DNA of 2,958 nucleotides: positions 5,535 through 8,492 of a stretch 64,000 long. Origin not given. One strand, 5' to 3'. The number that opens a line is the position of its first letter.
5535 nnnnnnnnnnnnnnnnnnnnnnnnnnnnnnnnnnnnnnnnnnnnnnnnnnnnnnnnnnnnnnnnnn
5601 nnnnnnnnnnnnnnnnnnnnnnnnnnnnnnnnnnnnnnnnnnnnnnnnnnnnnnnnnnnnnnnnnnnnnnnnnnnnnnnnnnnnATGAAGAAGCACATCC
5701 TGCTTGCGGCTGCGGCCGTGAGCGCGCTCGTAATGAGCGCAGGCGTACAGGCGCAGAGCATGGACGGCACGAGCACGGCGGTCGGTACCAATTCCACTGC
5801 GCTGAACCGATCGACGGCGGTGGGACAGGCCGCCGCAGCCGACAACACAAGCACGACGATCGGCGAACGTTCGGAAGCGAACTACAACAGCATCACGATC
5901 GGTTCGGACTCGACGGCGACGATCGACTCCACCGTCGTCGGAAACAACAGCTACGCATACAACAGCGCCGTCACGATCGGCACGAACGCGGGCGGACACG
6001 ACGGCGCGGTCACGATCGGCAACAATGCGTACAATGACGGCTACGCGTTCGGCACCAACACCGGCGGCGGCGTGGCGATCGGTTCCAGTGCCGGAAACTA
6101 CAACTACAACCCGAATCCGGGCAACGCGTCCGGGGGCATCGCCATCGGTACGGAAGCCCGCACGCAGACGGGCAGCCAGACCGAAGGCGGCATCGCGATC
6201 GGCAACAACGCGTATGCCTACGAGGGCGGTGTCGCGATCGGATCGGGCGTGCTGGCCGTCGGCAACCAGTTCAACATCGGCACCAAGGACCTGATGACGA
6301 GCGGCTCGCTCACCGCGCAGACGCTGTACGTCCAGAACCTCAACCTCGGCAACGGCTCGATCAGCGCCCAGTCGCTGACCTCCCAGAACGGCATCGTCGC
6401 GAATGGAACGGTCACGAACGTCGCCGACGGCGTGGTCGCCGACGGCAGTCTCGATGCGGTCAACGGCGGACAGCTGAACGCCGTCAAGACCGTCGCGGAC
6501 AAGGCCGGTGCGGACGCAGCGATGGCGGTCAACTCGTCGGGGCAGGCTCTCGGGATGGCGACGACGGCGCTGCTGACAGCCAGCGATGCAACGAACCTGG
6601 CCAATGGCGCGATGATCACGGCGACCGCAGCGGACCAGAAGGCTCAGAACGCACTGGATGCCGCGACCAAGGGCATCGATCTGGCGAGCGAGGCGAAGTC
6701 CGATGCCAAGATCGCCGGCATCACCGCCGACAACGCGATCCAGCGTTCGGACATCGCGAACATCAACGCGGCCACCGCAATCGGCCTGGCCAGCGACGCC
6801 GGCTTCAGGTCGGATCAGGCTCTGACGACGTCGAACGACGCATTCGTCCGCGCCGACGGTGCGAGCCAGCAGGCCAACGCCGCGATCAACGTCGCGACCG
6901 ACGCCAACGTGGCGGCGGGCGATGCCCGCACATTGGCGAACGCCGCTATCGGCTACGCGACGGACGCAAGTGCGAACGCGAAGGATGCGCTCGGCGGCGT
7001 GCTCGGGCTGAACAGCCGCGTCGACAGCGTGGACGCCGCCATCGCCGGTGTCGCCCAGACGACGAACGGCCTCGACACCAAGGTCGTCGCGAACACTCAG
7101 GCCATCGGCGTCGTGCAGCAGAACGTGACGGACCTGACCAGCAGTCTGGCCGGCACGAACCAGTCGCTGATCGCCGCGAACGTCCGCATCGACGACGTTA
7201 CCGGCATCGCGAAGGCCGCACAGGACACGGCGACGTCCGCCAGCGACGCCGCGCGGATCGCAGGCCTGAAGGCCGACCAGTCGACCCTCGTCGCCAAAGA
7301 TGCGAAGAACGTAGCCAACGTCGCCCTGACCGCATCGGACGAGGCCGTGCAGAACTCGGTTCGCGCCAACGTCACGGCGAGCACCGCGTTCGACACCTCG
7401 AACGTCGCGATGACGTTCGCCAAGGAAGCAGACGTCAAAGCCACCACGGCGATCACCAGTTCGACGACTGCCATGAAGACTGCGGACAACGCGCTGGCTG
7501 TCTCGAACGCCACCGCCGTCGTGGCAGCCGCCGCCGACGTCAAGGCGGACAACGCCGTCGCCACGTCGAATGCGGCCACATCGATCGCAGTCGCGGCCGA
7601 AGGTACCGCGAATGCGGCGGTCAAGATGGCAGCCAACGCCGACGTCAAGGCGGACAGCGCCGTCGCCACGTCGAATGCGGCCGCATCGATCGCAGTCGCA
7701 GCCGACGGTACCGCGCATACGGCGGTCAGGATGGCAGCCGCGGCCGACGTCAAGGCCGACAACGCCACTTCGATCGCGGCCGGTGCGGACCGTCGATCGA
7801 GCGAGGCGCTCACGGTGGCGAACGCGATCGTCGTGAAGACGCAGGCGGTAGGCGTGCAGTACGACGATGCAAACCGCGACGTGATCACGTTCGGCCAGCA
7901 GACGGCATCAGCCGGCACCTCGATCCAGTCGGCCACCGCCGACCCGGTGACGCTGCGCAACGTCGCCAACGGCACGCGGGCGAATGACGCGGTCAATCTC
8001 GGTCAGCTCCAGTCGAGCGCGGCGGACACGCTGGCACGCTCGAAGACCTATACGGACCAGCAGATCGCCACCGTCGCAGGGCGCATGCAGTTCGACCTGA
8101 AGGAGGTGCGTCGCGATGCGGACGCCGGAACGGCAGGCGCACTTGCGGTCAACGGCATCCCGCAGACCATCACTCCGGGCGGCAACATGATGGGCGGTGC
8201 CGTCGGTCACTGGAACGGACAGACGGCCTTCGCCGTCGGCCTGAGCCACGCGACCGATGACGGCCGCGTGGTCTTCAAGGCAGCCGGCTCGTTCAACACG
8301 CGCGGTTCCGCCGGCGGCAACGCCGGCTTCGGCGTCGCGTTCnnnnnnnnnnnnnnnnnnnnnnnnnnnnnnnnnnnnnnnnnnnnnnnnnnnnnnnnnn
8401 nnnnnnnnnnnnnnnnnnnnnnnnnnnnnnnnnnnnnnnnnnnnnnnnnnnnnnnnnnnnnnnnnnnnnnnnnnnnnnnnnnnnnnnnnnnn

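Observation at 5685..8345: Trimeric-autotransporter-like adhesin gene inside a phage-like region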

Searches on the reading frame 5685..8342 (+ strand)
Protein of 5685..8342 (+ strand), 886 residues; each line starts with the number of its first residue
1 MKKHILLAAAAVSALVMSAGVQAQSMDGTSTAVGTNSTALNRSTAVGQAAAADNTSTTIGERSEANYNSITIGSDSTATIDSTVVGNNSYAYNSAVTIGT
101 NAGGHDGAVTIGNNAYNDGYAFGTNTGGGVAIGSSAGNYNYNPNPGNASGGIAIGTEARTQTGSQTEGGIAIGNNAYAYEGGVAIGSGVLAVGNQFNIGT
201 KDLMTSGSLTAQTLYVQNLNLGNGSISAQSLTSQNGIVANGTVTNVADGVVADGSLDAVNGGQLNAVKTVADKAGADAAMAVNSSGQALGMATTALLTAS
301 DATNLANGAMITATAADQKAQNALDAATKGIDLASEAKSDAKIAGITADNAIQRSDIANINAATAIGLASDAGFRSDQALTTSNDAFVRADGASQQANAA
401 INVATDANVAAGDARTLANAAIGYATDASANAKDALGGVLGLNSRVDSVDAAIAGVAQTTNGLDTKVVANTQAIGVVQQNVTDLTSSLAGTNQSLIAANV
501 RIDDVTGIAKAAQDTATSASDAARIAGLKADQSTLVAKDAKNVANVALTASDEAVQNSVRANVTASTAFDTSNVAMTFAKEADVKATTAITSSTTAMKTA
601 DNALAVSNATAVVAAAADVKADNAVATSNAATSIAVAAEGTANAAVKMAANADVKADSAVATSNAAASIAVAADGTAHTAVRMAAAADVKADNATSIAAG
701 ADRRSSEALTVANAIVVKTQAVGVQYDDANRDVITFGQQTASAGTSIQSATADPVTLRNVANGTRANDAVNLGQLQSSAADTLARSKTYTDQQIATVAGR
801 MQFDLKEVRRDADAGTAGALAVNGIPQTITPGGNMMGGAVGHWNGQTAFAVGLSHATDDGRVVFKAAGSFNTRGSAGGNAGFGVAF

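Call 4: search_protein_families(library=pfam, proteins=[window:5685-8342:+], max_evalue=1)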
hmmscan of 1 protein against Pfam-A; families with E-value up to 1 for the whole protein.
window:5685-8342:+ (886 aa): 2 families
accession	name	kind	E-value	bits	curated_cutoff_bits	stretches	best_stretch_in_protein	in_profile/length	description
PF03895.21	YadA_anchor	-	4.5e-10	39.9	22.7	1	828-886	3-60/60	YadA-like membrane anchor domain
PF24223.1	MrpH_C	-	0.42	11.1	27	0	620-681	25-88/114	Fimbrial adhesin MrpH C-terminal domain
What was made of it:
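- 8067..8342 (+): Membrane anchor: pore helix (aa ~804-823) and four beta-strands (aa 834-843, 846-856, 862-871, 876-884), ending GFGVAF. Pfam (call 4).
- On Trimeric autotransporter adhesin (type Vc): 39.9 bits against a cut-off of 22.7, covering aa 828-886 (call 4). Neither is reported in the whole-protein scan (call 4), which listed only the anchor and one sub-threshold match.
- On Phage tail fibre / receptor-binding protein with YadA-like modules: A signal peptide and an anchor are present, and no Phage_T7_tail or Peptidase_S74 domain is found (call 4).
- Checked: Pfam YadA_anchor covers aa 828-886 at 39.9 bits (cut-off 22.7), E 4.5e-10 (call 4).
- YadA_anchor above the Pfam cut-off (call 4). 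It has no virion-attachment N-terminal domain and no S74 chaperone (call 4).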

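Call 7: search_protein_families(library=ncbifam, proteins=[window:5685-8342:+], max_evalue=1)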
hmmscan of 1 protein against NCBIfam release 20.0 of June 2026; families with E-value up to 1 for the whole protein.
window:5685-8342:+ (886 aa): 1 family
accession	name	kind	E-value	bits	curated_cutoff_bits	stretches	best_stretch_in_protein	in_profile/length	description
NF033870.1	VOMP_auto_Cterm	subfamily_domain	7.4e-06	25.6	500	2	777-884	242-340/347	Vomp family autotransporter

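Call 8: search_protein_families(library=phrogs, proteins=[window:5685-8342:+], max_evalue=1)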
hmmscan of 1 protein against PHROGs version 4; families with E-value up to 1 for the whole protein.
window:5685-8342:+ (886 aa): 2 families
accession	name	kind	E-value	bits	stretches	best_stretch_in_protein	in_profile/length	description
phrog_17426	-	tail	0.00058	20.1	1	630-886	248-492/492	adhesin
phrog_35946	-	unknown function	0.18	12.5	0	503-534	21-52/59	-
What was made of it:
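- A weak PHROG hit to phrog_17426, 'adhesin', category tail, E 5.8e-4 (call 8).
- Tried and rejected: NCBIfam gives a far sub-threshold Vomp C-terminal hit, and PHROGs a weak 'adhesin' hit (calls 4, 7, 8).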

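Call 13: find_encoding_contigs(protein=window:5685-8342:+, flank=10000, max_places=6)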
Protein window:5685-8342:+ (886 aa): 6 contigs read that carry it; 3 places shown.
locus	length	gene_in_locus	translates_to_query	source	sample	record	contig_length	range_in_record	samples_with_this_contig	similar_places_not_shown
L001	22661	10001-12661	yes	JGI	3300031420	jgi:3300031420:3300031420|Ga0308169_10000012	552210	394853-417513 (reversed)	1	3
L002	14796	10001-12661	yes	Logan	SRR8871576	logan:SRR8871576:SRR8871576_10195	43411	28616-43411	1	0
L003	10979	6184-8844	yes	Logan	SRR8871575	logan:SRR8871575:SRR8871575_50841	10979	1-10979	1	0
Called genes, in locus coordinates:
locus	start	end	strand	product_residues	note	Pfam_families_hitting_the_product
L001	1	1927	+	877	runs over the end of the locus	PF13671:AAA_33, PF00149:Metallophos, PF09511:RNA_lig_T4_1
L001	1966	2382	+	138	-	-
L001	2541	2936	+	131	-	PF07007:LprI (weak)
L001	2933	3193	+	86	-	-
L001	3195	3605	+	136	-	-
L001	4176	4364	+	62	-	-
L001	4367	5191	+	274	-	PF14243:R2K_3, PF18299:R2K_2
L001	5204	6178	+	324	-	-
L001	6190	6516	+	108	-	-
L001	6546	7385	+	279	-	-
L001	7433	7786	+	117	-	-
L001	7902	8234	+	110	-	-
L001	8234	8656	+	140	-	-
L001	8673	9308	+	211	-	PF18143:HAD_SAK_2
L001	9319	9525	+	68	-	-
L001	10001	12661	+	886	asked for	-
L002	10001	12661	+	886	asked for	-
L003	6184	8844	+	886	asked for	-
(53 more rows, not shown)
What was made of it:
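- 5685..8345 (+): Complete TAA coding sequence, 886 aa plus stop. Same gene call on the JGI and Logan contigs (call 13).
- Checked: The JGI gene call uses the same start (call 13).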

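Call 14: find_homologous_proteins(query=window:5685-8342:+)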
Query window:5685-8342:+ (886 aa): 1854 proteins with E <= 0.001 among 8000 candidates; the best 120 are listed.
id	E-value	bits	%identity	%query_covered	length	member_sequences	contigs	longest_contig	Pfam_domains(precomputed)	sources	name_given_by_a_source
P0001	5.8e-21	93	42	18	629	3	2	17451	PF03895.22,PF05662.20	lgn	-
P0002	5.1e-20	90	43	17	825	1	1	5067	PF03895.22,PF19220.7,PF05662.20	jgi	jgi:autotransporter adhesin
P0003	5.4e-19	87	40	18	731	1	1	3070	PF03895.22,PF05658.20,PF05662.20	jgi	jgi:trimeric autotransporter adhesin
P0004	8.1e-19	86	37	22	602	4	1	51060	PF03895.22,PF05662.20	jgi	jgi:autotransporter adhesin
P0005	4.8e-15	74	32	30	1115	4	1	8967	PF03895.22,PF05658.20,PF05662.20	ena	-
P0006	8.4e-15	73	40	17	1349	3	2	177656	PF03895.22,PF05658.20,PF05662.20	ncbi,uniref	ncbi:YadA family autotransporter adhesin [Lysobacter enzymogenes]|uniref:YadA family autotransporter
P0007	1.2e-14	72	40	16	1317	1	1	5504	PF13018.12,PF03895.22,PF05658.20,PF05662.20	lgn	-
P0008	1.5e-14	72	36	23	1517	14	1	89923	PF13018.12,PF03895.22,PF05658.20,PF05662.20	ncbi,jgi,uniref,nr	ncbi:YadA-like family protein [Stenotrophomonas sp.]|uniref:YadA-like family protein n=1 Tax=Stenotr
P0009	1.6e-14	72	40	16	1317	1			PF13018.12,PF03895.22,PF05658.20,PF05662.20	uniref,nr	uniref:Hemagglutinin n=1 Tax=Knufia peltigerae TaxID=1002370 RepID=A0AA38XEA5_9EURO|nr:hypothetical 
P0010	1.8e-14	72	40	16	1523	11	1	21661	PF13018.12,PF03895.22,PF05658.20,PF05662.20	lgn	-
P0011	1.9e-14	72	31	22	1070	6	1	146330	PF03895.22,PF05658.20,PF05662.20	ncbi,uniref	ncbi:YadA family autotransporter adhesin, partial [Escherichia sp. E2748]|uniref:YadA family autotra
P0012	2.8e-14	71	40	16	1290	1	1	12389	PF03895.22,PF05658.20,PF05662.20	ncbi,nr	ncbi:TPA: YadA-like family protein, partial [Stenotrophomonas maltophilia]|nr:YadA-like family prote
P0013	2.9e-14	71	40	16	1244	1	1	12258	PF03895.22,PF05658.20,PF05662.20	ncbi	ncbi:TPA: YadA family autotransporter adhesin, partial [Stenotrophomonas maltophilia]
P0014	3.1e-14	71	40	16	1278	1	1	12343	PF03895.22,PF05658.20,PF05662.20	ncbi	ncbi:TPA: YadA family autotransporter adhesin, partial [Stenotrophomonas maltophilia]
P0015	3.2e-14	71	40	16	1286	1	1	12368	PF03895.22,PF05658.20,PF05662.20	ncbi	ncbi:TPA: YadA family autotransporter adhesin, partial [Stenotrophomonas maltophilia]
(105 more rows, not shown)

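Call 15: list_cluster_members(proteins=[window:5685-8342:+])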
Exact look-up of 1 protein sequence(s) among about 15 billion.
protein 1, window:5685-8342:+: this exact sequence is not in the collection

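Call 21: search_solved_structures(query=window:5685-8342:+, max_evalue=1, show_alignments=3)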
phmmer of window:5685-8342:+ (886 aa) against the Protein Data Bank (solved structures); distinct sequences matched with E-value up to 1: 4.
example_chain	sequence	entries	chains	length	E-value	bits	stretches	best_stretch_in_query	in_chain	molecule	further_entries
3emo_C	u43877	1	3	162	1.6e-12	50.3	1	753-884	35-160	Hia (Adhesin)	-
2gr7_A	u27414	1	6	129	3.9e-12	49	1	795-884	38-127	Adhesin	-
2gr8_A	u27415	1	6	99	2.8e-11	46.1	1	810-884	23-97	Adhesin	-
3wpo_A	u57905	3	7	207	0.0015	20.6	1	234-284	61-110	Trimeric autotransporter adhesin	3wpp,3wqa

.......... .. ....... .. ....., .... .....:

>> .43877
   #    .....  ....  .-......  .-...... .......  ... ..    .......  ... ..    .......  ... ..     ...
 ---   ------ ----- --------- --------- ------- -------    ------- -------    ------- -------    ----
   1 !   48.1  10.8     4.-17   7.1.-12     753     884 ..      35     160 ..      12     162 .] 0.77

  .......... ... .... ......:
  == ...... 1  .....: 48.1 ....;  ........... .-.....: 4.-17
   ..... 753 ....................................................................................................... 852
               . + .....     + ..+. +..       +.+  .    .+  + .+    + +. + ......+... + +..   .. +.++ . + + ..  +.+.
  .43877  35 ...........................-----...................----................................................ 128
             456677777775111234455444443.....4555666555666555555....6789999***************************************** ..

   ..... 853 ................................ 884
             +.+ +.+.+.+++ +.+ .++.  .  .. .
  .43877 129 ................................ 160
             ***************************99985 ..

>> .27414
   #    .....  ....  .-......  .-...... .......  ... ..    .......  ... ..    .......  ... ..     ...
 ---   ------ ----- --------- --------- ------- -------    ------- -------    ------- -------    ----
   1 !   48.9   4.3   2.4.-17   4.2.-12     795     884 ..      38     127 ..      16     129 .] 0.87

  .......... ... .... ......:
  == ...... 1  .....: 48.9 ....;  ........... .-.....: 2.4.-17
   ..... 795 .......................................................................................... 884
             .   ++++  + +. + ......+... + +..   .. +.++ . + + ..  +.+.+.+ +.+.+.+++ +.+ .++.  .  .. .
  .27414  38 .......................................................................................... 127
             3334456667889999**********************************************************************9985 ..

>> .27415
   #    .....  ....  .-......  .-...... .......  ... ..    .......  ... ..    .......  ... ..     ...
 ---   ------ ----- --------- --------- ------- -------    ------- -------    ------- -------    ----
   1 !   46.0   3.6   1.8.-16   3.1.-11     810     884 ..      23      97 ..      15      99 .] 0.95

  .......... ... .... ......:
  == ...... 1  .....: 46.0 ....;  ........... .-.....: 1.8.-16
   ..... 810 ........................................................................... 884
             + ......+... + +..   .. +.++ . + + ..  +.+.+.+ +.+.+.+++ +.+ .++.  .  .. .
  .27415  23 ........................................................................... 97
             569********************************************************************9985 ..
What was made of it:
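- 6411..6506 (+): Neck 1 (YadA_stalk motif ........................), aa 243-274. PDB match to AtaA fragment 3wpo at E 0.0015 (call 21).
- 8067..8342 (+): Sequence match to the Hia translocator in PDB (call 21).
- On Trimeric autotransporter adhesin (type Vc): Hia translocator match at E 1.6e-12 (call 21).
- Checked: phmmer against PDB sequences matches the Hia translocator 3emo/2gr7/2gr8 at E 1.6e-12 to 2.8e-11 (call 21).
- Sequence match to the Hia translocator at E 1.6e-12 (call 21).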

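Call 39: find_encoding_contigs(protein=P0004, flank=10000, max_places=2)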
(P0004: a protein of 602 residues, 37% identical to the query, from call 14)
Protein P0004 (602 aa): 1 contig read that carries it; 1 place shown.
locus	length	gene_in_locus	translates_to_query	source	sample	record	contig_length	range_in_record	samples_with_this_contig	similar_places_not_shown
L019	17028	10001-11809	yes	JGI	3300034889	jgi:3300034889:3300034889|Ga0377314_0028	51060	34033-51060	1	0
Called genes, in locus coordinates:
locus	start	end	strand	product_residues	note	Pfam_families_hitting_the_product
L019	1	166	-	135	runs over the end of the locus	PF07681:DoxX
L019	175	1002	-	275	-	PF00903:Glyoxalase (weak), PF18029:Glyoxalase_6 (faint), PF22677:Ble-like_N (faint), PF00903:Glyoxalase (weak)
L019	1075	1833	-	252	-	PF07237:DUF1428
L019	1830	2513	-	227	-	PF02798:GST_N, PF13409:GST_N_2, PF13417:GST_N_3 (weak), PF00043:GST_C (weak), PF14497:GST_C_3 (weak)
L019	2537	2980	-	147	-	PF00903:Glyoxalase, PF22677:Ble-like_N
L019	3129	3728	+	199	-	PF01638:HxlR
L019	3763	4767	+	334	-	PF12556:CobS_N, PF07728:AAA_5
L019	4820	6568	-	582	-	PF08548:Peptidase_M10_C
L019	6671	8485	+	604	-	PF06213:CobT, PF11775:CobT_C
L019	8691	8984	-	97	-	PF00830:Ribosomal_L28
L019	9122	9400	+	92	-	-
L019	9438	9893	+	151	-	PF00383:dCMP_cyt_deam_1, PF14437:MafB19-deam, PF14439:Bd3614-deam (weak)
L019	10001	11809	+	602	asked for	PF05662:YadA_stalk, PF03895:YadA_anchor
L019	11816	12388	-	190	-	PF00691:OmpA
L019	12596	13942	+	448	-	PF01595:CNNM, PF00571:CBS (faint), PF03471:CorC_HlyC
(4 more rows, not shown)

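Call 78: find_encoding_contigs(protein=P0001, flank=10000, max_places=2)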
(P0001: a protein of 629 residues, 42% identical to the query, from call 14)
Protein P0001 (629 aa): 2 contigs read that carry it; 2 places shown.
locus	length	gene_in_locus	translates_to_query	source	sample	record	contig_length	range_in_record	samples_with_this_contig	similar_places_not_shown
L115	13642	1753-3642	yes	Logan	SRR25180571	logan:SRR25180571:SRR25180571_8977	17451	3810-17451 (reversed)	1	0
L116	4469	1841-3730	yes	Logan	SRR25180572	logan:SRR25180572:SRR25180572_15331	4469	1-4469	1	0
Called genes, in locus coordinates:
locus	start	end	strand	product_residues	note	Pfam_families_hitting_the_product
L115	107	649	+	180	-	PF00849:PseudoU_synth_2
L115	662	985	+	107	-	PF11127:YgaP-like_TM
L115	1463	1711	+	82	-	-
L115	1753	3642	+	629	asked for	PF05662:YadA_stalk, PF03895:YadA_anchor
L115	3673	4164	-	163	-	PF01986:DUF123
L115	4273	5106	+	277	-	PF13512:TPR_18, PF13525:YfiO, PF13174:TPR_6 (faint), PF13428:TPR_14 (faint), PF13432:TPR_16 (faint), PF14559:TPR_19 (faint)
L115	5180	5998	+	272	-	-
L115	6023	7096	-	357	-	PF13439:Glyco_transf_4, PF13579:Glyco_trans_4_4, PF00534:Glycos_transf_1, PF13692:Glyco_trans_1_4, PF20706:GT4-conflict (weak)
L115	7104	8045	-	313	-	PF00149:Metallophos, PF12850:Metallophos_2 (weak)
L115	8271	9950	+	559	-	PF02463:SMC_N, PF13476:AAA_23, PF13304:AAA_21 (faint)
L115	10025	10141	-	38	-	-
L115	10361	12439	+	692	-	PF22745:Nlig-Ia, PF01653:DNA_ligase_aden, PF03120:OB_DNA_ligase, PF03119:DNA_ligase_ZBD, PF14520:HHH_5 (faint), PF12826:HHH_2, PF00533:BRCT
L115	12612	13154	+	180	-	-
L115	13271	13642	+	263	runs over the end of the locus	-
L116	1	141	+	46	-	?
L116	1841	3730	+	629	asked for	PF05662:YadA_stalk, PF03895:YadA_anchor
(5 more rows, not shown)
